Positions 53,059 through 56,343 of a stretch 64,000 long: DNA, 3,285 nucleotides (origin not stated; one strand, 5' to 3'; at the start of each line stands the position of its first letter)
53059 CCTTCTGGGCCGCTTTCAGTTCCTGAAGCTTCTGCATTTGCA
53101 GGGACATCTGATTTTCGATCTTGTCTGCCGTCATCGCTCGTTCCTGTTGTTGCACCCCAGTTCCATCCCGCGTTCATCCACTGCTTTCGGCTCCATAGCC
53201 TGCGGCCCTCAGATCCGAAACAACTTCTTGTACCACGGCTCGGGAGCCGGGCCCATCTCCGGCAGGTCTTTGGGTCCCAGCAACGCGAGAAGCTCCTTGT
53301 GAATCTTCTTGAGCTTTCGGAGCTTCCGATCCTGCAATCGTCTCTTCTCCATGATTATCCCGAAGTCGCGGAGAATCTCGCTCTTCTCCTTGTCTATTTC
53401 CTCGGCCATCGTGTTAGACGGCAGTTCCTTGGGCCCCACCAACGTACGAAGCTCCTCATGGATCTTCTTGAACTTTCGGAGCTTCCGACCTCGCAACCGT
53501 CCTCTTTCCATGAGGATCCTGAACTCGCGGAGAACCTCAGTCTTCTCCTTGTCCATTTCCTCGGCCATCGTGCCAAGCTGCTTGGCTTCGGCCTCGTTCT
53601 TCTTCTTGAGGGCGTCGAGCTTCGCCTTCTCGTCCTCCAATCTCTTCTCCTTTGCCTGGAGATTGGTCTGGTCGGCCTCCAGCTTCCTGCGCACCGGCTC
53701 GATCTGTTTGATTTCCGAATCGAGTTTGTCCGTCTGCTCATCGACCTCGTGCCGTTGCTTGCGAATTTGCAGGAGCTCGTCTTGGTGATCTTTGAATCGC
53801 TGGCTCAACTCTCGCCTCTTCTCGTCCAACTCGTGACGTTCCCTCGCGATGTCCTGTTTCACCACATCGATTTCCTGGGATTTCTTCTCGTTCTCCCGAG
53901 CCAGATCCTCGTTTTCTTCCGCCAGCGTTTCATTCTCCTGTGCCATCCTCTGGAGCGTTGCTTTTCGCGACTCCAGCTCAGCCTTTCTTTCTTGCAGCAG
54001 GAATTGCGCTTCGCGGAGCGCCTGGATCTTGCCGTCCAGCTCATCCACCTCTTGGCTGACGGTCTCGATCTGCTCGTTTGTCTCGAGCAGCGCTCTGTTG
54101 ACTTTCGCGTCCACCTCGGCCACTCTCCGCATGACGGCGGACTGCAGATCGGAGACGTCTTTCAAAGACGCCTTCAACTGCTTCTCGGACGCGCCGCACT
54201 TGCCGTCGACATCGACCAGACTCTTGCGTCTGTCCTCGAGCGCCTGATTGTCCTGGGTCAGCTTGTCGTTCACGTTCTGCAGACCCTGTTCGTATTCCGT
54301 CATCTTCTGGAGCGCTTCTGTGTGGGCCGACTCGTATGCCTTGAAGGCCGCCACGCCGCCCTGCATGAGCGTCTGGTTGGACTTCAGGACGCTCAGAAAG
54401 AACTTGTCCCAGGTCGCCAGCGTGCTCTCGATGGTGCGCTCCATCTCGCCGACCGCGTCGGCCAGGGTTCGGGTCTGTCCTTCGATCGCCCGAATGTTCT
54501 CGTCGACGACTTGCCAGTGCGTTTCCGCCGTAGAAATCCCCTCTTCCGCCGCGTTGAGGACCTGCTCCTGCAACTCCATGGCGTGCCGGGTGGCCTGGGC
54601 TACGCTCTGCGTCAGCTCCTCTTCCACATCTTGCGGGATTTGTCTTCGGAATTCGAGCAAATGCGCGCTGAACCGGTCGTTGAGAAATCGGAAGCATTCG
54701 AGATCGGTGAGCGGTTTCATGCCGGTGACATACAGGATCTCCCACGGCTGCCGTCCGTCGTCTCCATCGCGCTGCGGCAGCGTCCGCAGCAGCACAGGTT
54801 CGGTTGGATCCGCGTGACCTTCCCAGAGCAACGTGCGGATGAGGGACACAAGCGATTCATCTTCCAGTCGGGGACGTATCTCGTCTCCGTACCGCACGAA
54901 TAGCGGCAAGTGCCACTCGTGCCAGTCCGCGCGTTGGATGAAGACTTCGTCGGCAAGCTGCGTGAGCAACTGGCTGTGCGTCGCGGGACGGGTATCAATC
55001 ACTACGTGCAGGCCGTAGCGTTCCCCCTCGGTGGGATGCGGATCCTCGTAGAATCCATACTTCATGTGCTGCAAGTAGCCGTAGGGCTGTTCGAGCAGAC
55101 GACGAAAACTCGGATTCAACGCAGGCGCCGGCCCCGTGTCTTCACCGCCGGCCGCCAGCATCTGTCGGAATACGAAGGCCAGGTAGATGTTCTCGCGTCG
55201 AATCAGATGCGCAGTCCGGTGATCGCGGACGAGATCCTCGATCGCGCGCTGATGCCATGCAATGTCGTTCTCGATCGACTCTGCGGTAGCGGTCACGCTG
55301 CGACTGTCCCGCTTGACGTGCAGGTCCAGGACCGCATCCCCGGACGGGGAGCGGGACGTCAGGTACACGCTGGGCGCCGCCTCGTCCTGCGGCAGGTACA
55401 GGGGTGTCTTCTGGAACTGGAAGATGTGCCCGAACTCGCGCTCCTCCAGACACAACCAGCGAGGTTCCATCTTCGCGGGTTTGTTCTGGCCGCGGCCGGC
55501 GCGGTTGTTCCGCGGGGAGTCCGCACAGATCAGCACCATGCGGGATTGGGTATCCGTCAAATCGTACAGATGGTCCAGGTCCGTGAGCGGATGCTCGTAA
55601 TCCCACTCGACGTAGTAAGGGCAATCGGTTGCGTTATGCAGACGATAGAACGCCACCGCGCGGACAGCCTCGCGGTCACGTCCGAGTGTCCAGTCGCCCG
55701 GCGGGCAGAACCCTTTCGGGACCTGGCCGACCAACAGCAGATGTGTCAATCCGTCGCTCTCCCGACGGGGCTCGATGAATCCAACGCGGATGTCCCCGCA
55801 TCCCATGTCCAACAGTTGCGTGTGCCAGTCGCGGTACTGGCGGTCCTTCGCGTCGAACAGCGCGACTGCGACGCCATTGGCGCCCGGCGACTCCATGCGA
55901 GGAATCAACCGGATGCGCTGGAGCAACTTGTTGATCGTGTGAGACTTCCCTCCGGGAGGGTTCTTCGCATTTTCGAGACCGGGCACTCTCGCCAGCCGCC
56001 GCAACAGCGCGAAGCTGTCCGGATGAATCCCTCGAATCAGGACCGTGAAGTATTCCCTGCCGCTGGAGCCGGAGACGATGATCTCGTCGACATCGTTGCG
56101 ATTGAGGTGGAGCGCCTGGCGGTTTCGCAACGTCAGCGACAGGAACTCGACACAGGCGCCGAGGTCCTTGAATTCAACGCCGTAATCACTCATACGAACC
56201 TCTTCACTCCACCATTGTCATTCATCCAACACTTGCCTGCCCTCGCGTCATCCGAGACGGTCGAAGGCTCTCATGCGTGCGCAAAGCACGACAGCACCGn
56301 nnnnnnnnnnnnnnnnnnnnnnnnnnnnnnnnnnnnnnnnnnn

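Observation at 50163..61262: MoxR/RavA-like AAA+ operon with MIDAS-less vWA-like partner, coiled-coil giant and polytopic membrane protein, upstream of the beta-propeller gene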

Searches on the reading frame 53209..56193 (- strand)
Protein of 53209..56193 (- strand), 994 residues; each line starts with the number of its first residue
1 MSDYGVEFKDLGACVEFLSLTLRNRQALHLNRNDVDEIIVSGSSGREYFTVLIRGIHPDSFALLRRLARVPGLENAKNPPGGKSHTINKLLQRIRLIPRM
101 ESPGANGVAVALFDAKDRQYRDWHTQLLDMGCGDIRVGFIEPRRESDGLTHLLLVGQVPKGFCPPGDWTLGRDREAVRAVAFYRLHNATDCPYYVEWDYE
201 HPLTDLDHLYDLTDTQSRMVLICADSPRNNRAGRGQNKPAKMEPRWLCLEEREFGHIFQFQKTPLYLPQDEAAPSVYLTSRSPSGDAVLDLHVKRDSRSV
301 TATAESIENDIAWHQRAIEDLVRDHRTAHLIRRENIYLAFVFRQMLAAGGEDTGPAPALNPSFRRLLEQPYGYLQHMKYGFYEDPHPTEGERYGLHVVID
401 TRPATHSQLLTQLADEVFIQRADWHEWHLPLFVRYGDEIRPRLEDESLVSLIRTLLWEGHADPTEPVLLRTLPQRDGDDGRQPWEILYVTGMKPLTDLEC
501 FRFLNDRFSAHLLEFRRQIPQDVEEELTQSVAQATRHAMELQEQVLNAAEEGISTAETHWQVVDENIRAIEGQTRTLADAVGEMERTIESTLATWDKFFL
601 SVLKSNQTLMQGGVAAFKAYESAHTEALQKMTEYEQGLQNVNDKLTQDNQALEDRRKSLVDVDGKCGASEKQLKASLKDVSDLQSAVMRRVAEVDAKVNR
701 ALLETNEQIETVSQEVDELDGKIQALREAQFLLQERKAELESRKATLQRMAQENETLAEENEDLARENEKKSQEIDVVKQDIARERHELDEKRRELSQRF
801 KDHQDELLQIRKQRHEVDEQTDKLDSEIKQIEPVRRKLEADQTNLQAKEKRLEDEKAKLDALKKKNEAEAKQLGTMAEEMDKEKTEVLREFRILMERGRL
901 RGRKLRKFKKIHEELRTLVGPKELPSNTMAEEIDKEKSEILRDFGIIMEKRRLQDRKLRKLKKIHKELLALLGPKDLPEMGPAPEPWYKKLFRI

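Call 4: search_protein_families(library=pfam, proteins=[window:53209-56193:-], max_evalue=0.1)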
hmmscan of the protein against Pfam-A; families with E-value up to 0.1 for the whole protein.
window:53209-56193:- (994 aa): 0 families

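Call 8: search_protein_families(library=ncbifam, proteins=[window:53209-56193:-], max_evalue=0.1)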
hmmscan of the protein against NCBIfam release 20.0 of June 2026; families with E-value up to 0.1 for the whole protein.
window:53209-56193:- (994 aa): 9 families
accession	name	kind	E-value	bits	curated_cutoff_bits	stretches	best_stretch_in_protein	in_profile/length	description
TIGR02168.1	SMC_prok_B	equivalog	7.1e-08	30.7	567.35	2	672-916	243-490/1181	chromosome segregation protein SMC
TIGR02169.1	SMC_prok_A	equivalog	2.9e-06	25.3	729.4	1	617-886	233-506/1165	chromosome segregation protein SMC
TIGR04211.1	SH3_and_anchor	equivalog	9.5e-06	25.3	65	2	696-787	69-160/198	TIGR04211 family SH3 domain-containing protein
NF041034.1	Rad50_Sulf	equivalog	0.00014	19.9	1000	1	522-786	440-697/872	DNA double-strand break repair ATPase Rad50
NF045487.1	ASRP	equivalog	0.00046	18.9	300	1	626-931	146-478/593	archaea-specific SMC-related protein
TIGR04523.1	Mplasa_alph_rch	subfamily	0.018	13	270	0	706-888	397-581/745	helix-rich protein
NF047515.1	SpiroCoCo_C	equivalog_domain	0.021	14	125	0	529-588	151-210/313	SpiroCoCo family coiled-coil protein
NF003034.1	PRK03918.1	equivalog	0.053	11.5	700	1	633-824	162-357/878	DNA double-strand break repair ATPase Rad50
NF045780.1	TrlF_fam_ATP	equivalog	0.089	11.5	350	0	672-967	478-796/944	TrlF family AAA-like ATPase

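Call 9: search_protein_families(library=padloc, proteins=[window:53209-56193:-], max_evalue=0.1)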
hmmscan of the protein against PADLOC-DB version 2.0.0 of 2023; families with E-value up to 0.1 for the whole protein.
window:53209-56193:- (994 aa): 9 families
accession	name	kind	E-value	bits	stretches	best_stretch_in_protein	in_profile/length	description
PDLC03859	LmuB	-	0.00062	17.1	1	546-807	249-486/611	-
PDLC00519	JetC1|JetC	-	0.0014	14.9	2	701-934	278-486/1097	DUF3584 domain; MukB-like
PDLC00553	JetC2|JetC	-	0.0032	13.4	2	623-830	763-970/1361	DUF3584 domain; MukB-like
PDLC00580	JetC3|JetC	-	0.0048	13.2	1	658-895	579-807/1068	DUF3584 domain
PDLC00551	JetC2|JetC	-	0.012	11.4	0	517-784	319-591/1365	DUF3584 domain; MukB-like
PDLC00582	JetC3|JetC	-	0.014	11.2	1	585-913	252-580/1472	DUF3584 domain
PDLC00581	JetC3|JetC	-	0.017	10.9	1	523-738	421-640/1473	DUF3584 domain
PDLC00583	JetC3|JetC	-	0.06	9.1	0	625-914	801-1093/1471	DUF3584 domain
PDLC03865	LmuB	-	0.078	9.1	1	521-831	205-500/1007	-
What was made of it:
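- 53209..56193 (-): Gene D: 994-aa protein with an orphan globular N-terminal domain (~1-520), a ~400-aa coiled coil and a basic-aromatic C-terminal tail. Only coiled-coil-type, sub-threshold SMC, Rad50 and JetC hits (calls 8, 9).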

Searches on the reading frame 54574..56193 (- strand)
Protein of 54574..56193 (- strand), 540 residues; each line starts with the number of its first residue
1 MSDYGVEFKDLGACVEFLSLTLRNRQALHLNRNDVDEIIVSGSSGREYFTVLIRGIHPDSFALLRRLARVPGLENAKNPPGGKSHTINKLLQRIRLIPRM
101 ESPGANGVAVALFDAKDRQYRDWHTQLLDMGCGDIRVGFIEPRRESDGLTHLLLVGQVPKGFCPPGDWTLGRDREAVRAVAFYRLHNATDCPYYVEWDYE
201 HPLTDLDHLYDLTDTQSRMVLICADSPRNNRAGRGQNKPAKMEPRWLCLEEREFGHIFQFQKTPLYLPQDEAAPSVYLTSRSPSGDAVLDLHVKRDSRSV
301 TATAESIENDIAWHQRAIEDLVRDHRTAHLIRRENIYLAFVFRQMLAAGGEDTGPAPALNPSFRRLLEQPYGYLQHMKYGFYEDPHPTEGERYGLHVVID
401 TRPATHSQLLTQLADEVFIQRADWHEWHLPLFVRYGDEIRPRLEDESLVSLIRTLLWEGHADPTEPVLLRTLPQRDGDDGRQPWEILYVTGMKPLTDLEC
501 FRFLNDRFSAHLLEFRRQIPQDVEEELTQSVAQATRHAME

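Call 106: find_homologous_proteins(query=A11, max_evalue=0.001)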
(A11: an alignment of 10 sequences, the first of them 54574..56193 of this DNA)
Query A11 (10 sequences) (540 aa, profile of the alignment): 7 proteins with E <= 0.001 among 8000 candidates.
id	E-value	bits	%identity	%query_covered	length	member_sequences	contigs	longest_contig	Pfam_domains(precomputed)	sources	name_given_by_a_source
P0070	1.5e-234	798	100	100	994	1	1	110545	-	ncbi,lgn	-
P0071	2.7e-230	784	66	100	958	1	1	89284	-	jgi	jgi:septal ring factor EnvC (AmiA/AmiB activator)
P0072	3.6e-220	750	51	99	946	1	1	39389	-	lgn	-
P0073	2.4e-217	741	46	100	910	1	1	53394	-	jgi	jgi:hypothetical protein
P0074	6.5e-210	716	45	97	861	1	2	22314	-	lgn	-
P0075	3.2e-199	681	57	99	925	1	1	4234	PF04513.18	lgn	-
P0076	1.4e-197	676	60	99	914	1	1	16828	-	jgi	jgi:predicted nucleic acid-binding Zn-ribbon protein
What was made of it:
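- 53209..56193 (-): The N-domain profile finds only cassette orthologues among 5.8 billion proteins (call 106).
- Tried and rejected: The profile search over 5.8 billion proteins returned only cassette orthologues (call 106).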
